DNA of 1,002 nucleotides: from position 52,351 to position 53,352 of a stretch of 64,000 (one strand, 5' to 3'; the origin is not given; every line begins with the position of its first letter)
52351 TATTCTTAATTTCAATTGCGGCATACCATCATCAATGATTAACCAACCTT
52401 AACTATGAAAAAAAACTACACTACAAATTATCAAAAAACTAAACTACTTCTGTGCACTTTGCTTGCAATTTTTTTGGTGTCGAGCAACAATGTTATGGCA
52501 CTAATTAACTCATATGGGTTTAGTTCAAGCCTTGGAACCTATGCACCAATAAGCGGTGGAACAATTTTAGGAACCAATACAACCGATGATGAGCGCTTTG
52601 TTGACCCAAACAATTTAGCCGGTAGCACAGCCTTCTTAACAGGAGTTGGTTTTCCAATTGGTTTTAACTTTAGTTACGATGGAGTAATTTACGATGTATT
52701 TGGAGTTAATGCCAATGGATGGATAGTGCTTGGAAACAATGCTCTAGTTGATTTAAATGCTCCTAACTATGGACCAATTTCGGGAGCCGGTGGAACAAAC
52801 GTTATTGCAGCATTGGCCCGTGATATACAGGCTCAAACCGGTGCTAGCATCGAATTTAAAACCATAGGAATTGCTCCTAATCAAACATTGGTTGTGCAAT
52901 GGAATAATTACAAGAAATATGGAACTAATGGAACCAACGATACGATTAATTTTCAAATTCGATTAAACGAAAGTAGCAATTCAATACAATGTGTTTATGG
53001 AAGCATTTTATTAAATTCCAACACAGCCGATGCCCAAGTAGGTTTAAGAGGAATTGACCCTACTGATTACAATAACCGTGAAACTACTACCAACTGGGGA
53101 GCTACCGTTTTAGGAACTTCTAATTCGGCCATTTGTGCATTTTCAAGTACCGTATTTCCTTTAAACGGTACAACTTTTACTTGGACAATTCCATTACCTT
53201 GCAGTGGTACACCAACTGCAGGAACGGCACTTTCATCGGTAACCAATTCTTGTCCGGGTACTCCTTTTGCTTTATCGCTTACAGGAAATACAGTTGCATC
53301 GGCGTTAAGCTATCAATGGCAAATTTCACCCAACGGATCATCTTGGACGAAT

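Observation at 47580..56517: Two giant tandem paralogs built from iterated Ig-like plus GETEDY (GEVED-like) modules, with ~1.6-kb near-identical 3' halves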

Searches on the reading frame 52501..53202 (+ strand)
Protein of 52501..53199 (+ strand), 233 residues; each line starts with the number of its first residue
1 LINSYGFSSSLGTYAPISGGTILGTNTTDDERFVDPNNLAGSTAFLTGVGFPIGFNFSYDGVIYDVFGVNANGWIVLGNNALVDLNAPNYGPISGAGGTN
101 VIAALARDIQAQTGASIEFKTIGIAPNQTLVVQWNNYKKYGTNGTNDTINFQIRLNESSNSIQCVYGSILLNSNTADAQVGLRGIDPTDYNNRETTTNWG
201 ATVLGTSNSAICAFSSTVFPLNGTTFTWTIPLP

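Call 14: search_protein_families(library=pfam, proteins=[window:52501-53199:+], max_evalue=10)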
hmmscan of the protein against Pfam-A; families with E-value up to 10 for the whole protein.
seq(233 aa): 2 families
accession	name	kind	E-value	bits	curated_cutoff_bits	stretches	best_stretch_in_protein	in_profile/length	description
PF05737.18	Collagen_bind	-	0.0072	17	27.5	1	113-196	47-120/131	Collagen binding domain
PF06119.19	NIDO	-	0.072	13.5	25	1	123-158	75-110/186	Nidogen-like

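Call 38: find_homologous_proteins(query=window:52501-53199:+, max_evalue=0.001)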
Query seq(233 aa) (233 aa): 39 proteins with E <= 0.001 among 1385 candidates.
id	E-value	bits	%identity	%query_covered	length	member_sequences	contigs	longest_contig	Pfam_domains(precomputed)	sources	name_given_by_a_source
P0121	1.1e-63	233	49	98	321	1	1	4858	-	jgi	jgi:hypothetical protein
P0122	6.5e-55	204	47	100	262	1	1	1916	-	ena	-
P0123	3.3e-52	195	45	99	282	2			-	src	-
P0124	3.8e-52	195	54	82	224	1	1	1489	-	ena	-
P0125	3.7e-51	192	45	99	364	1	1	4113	-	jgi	-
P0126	4.1e-49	185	51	84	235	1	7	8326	-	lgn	-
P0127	8.2e-49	184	47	99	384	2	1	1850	PF00041.28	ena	-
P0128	1.1e-45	174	41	99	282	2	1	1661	-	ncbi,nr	ncbi:MAG TPA: hypothetical protein PLG20_10020, partial [Candidatus Syntrophosphaera sp.]|nr:hypothe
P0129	7.4e-42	161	54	65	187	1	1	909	-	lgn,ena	-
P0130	2.1e-41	160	40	99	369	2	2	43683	-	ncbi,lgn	-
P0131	2.7e-41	160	41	97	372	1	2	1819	PF18962.8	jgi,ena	-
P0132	4.3e-40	156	40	97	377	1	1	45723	PF18962.8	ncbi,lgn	-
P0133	1.3e-39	154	48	98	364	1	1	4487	-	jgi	-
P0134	1.6e-39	154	41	97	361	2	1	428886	PF18962.8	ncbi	-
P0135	9.3e-38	148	50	67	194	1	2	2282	-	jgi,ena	-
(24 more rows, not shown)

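Call 42: search_solved_structures(query=A4, max_evalue=1, show_alignments=2)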
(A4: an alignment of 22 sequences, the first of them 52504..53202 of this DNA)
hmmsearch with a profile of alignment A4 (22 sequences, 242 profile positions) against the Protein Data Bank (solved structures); distinct sequences matched with E-value up to 1: 1.
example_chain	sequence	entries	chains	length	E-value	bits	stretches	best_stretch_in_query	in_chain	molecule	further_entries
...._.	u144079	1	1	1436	2.6e-13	53.2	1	2-241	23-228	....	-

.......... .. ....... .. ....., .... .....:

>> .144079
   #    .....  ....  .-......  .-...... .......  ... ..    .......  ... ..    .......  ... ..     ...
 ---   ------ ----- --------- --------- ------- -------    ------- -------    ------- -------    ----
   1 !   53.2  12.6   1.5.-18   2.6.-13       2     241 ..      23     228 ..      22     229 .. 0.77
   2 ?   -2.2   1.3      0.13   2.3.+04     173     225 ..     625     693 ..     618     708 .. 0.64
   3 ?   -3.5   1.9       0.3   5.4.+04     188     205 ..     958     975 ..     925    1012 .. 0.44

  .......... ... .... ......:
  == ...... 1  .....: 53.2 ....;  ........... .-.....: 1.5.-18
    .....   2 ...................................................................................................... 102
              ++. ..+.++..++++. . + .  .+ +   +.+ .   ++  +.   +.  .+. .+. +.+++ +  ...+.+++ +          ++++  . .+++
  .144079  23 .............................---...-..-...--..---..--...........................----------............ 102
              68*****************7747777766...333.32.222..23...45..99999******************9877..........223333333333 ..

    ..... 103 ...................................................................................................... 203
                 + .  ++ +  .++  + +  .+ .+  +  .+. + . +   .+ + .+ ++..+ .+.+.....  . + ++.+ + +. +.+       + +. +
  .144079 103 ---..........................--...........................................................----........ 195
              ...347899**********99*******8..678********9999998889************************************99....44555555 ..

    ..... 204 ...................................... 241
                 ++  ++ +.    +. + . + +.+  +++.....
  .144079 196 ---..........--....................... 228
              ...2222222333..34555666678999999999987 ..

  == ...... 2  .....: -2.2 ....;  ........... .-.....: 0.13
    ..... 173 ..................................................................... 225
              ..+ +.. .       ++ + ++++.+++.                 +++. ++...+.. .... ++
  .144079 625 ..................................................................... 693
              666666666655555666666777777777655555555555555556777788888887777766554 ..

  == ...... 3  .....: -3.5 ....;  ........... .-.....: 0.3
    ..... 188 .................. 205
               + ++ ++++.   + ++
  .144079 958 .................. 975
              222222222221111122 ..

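Call 50: predict_structure(alignment_id=A4)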
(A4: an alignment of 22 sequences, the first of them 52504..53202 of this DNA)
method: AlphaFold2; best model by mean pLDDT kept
length: 233 residues; sequences in the alignment: 22
mean_pLDDT: 90.6   pTM: 0.91
mean pLDDT of the five models: 90.6, 88.8, 87.7, 83.2, 81.1
residues with pLDDT >= 90: 156; 70-90: 70; 50-70: 6; < 50: 1
segments of 3 or more residues with pLDDT < 50: none
pLDDT, mean of each block of 10 residues (from residue 1): 91 97 91 95 92 95 96 91 80 84 94 96 98 95 87 97 97 91 90 74 82 90 93 57
secondary structure, 60 per line:
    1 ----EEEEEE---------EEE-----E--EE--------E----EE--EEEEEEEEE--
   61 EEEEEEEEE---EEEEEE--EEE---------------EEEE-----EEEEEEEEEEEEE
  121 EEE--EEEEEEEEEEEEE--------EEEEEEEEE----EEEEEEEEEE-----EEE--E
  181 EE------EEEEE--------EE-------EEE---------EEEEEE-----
elements in order: E5-10 E20-22 E50-58 E61-69 E73-78 E81-83 E99-102 E108-123 E126-138 E147-155 E160-169 E175-177 E180-182 E189-193 E211-213 E223-228

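Call 53: fold_search(model_id=the predicted structure, library=pdb)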
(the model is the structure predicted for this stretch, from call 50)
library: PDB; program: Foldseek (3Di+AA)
matches with E <= 10: 285; with E <= 0.001: 0
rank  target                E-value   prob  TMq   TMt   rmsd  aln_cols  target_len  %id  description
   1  9r6r_A                1.4e-01  0.06  0.18  0.16  18.8       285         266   12  Local refinement of the N-terminal domain (NTD) from the Porcine hemagglutinating encephalomyelitis virus (PHEV) Spike (released 2025-08-06)
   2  4awd_B                1.5e-01  0.05  0.14  0.12  18.0       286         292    8  Crystal structure of the beta-porphyranase BpGH16B (BACPLE_01689) from the human gut bacterium Bacteroides plebeius (released 2012-07-25)
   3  9k7o_B                2.1e-01  0.04  0.12  0.10  17.1       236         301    8  Coprinopsis cinerea GH131 protein CcGH131B (released 2024-11-06)
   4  2ead_B                3.4e-01  0.04  0.14  0.06  17.8       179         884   10  Crystal structure of 1,2-a-L-fucosidase from Bifidobacterium bifidum in complex with substrate (released 2007-04-24)
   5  6qfy_B                3.5e-01  0.04  0.17  0.15  18.8       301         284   12  CRYSTAL STRUCTURE OF PORCINE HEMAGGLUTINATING ENCEPHALOMYELITIS VIRUS SPIKE PROTEIN LECTIN DOMAIN (released 2019-02-06)
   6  9k7m_A                3.5e-01  0.03  0.13  0.11  17.4       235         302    8  Coprinopsis cinerea GH131 protein CcGH131B E161A in complex with cellobiose (released 2024-11-06)
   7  7yl5_B                4.1e-01  0.04  0.16  0.11  18.3       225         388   12  Cell surface protein YwfG protein complexed with mannose (released 2023-06-07)
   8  9k7o_A                4.6e-01  0.03  0.13  0.11  17.9       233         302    9  Coprinopsis cinerea GH131 protein CcGH131B (released 2024-11-06)
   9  3d6e_A                4.8e-01  0.08  0.20  0.24  13.4       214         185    9  Crystal structure of the engineered 1,3-1,4-beta-glucanase protein from Bacillus licheniformis (released 2009-05-19)
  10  5o7x_A                7.0e-01  0.06  0.17  0.08  15.5       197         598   10  CRYSTAL STRUCTURE OF S. CEREVISIAE CORE FACTOR AT 3.2A RESOLUTION (released 2017-08-02)
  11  8rzk_A                7.3e-01  0.08  0.18  0.08   9.5       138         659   10  The Michaelis complex of ZgGH129 D486N from Zobellia galactanivorans with neo-b/k-oligo-carrageenan tetrasaccharide (b (released 2024-07-31)
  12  3ke6_A                7.7e-01  0.08  0.16  0.12  13.8       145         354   11  The crystal structure of the RsbU and RsbW domains of Rv1364c from Mycobacterium tuberculosis (released 2010-11-10)
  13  5w64_O                7.7e-01  0.04  0.16  0.08  16.0       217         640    7  RNA Polymerase I Initial Transcribing Complex State 1 (released 2017-07-26)
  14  5ta7_A                7.7e-01  0.02  0.15  0.11  18.8       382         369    7  Crystal structure of BuGH117Bwt (released 2017-09-13)
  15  7e4s_A                7.7e-01  0.02  0.13  0.12  18.4       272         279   10  Crystal structure of Lactobacillus rhamnosus 4-deoxy-L-threo-5-hexosulose-uronate ketol-isomerase KduI complexed with  (released 2022-02-23)
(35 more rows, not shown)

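Call 55: search_protein_families(library=pfam, alignment_id=A4, max_evalue=1)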
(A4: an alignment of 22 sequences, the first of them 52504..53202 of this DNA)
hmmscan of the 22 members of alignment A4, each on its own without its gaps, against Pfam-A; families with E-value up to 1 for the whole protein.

A. member 1, window:52504-53202:+ (233 aa): 2 families
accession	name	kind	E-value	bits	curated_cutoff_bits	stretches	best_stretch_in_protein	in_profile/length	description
PF05737.18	Collagen_bind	-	0.0072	17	27.5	1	112-195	47-120/131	Collagen binding domain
PF06119.19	NIDO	-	0.073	13.5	25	1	122-157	75-110/186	Nidogen-like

B. families by the number of members that match (of 22 scanned): 5 families
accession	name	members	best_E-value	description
PF06119.19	NIDO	3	0.00039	Nidogen-like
PF04071.17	zf-like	2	0.085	Cysteine-rich small domain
PF05737.18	Collagen_bind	1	0.0072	Collagen binding domain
PF03921.20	ICAM_N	1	0.008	Intercellular adhesion molecule (ICAM), N-terminal domain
PF16409.10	DUF5017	1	0.14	Domain of unknown function (DUF5017)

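Call 78: search_protein_representatives(alignment_id=A4)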
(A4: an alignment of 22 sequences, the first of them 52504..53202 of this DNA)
Query: 22 sequences, 242 profile positions. Proteins with E-value up to 0.001 (for the whole library): 21069; up to 1e-10: 11935; up to 1e-30: 1751. The best 150 are listed.
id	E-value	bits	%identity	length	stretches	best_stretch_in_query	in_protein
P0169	1.7e-163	558.1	-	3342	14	48-189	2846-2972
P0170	5.7e-161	549.8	-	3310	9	35-206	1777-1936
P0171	3.4e-154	527.7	-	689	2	3-241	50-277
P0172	7.8e-144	493.7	-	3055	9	37-215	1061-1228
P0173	2.0e-135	466.2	-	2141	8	47-236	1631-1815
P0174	8.4e-132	454.3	-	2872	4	2-241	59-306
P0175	2.3e-118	410.4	-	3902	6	48-240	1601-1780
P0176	4.8e-115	399.5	-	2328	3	1-240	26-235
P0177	1.4e-101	355.4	-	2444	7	52-240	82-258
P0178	2.2e-101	354.8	-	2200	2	17-241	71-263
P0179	5.4e-98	343.6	-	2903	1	2-241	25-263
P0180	6.0e-98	343.5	-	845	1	1-241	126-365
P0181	2.4e-97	341.5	-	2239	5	3-241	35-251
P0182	7.8e-97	339.8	-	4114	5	2-240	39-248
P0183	8.8e-96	336.4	-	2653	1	2-241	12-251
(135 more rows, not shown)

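Call 80: search_protein_families(library=pfam, alignment_id=A8, max_evalue=0.0001)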
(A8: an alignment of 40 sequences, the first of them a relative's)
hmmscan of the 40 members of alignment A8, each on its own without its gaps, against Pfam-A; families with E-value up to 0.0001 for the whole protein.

A. member 1, P0185 (1620 aa): 2 families
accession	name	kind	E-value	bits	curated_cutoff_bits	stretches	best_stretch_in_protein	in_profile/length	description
PF14339.12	DUF4394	-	3e-06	27.2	29.6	0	1359-1448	136-230/230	Domain of unknown function (DUF4394)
PF00041.27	fn3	-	2.5e-05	24.9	25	0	609-685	2-75/84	Fibronectin type III domain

B. families by the number of members that match (of 40 scanned): 30 families (the first 25 are shown)
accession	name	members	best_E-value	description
PF18962.6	Por_Secre_tail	24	2.7e-15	Secretion system C-terminal sorting domain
PF00041.27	fn3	18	1.1e-26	Fibronectin type III domain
PF20009.4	GEVED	16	4e-78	GEVED domain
PF16656.11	Pur_ac_phosph_N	6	4e-15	Purple acid Phosphatase, N-terminal domain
PF23759.1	GBD_T9SS_assoc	5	1.3e-16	Galactose binding domain-like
PF19081.6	Ig_7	4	4.5e-28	Ig-like domain CHU_C associated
PF00629.30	MAM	3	3.2e-11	MAM domain, meprin/A5/mu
PF07675.18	Cleaved_Adhesin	3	1.9e-09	Cleaved Adhesin Domain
PF21471.3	Reelin_subrepeat-B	3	3.8e-08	Reelin subrepeat B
PF13620.12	CarboxypepD_reg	2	4.8e-31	Carboxypeptidase regulatory-like domain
PF13715.12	CarbopepD_reg_2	2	5e-18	CarboxypepD_reg-like domain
PF01483.27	P_proprotein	2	1.4e-12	Proprotein convertase P-domain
PF14339.12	DUF4394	2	7.1e-11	Domain of unknown function (DUF4394)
PF13860.13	FlgD_ig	2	5.1e-10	FlgD Ig-like domain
PF22073.2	Cep192_D4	2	8.8e-10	Cep192 domain 4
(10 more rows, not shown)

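Call 83: fold_search(model_id=the predicted structure, library=viral)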
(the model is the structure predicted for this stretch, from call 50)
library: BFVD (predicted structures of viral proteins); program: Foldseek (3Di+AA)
matches with E <= 10: 310; with E <= 0.001: 2
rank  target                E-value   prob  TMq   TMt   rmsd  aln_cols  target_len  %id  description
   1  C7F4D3                7.3e-05  1.00  0.50  0.18   8.2       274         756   14  (no name in the UniProt tables at hand)
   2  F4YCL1                8.1e-05  1.00  0.50  0.28   7.1       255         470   14  (no name in the UniProt tables at hand)
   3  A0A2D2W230            1.4e-03  1.00  0.44  0.26   8.0       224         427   14  (no name in the UniProt tables at hand)
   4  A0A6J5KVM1            1.5e-03  1.00  0.46  0.25   7.6       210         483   14  Uncharacterized protein [uncultured Caudovirales phage]
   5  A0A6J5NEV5            1.7e-02  0.97  0.38  0.13  10.7       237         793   12  TerB_like domain containing protein [uncultured Caudovirales phage]
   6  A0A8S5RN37            2.7e-02  0.92  0.40  0.13  17.5       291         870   12  Leucine rich repeat protein (Fragment) [virus sp. ctEfN2]
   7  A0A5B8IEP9            3.3e-02  0.54  0.31  0.09  19.1       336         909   10  Uncharacterized protein [Mimiviridae sp. ChoanoV1]
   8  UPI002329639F         1.8e-01  0.08  0.17  0.18  15.1       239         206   11  (no name look-up for this kind of identifier)
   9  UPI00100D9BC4         2.8e-01  0.06  0.17  0.15  16.9       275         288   12  (no name look-up for this kind of identifier)
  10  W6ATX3                3.4e-01  0.11  0.15  0.20  15.4       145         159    8  (no name in the UniProt tables at hand)
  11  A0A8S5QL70            4.7e-01  0.03  0.16  0.08  27.4       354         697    9  Uncharacterized protein [Siphoviridae sp. ctmdT21]
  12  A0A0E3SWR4            5.0e-01  0.04  0.14  0.09  16.4       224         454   10  B25.1 [Rat cytomegalovirus (isolate England)]
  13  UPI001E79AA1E         6.8e-01  0.02  0.11  0.11  18.0       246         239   11  (no name look-up for this kind of identifier)
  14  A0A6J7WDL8            6.8e-01  0.01  0.10  0.06  19.9       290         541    9  Concanavalin A-like lectin/glucanases superfamily [uncultured Caudovirales phage]
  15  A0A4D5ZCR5            7.1e-01  0.20  0.15  0.26   4.4        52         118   12  Uncharacterized protein [Burkholderia phage BcepSaruman]
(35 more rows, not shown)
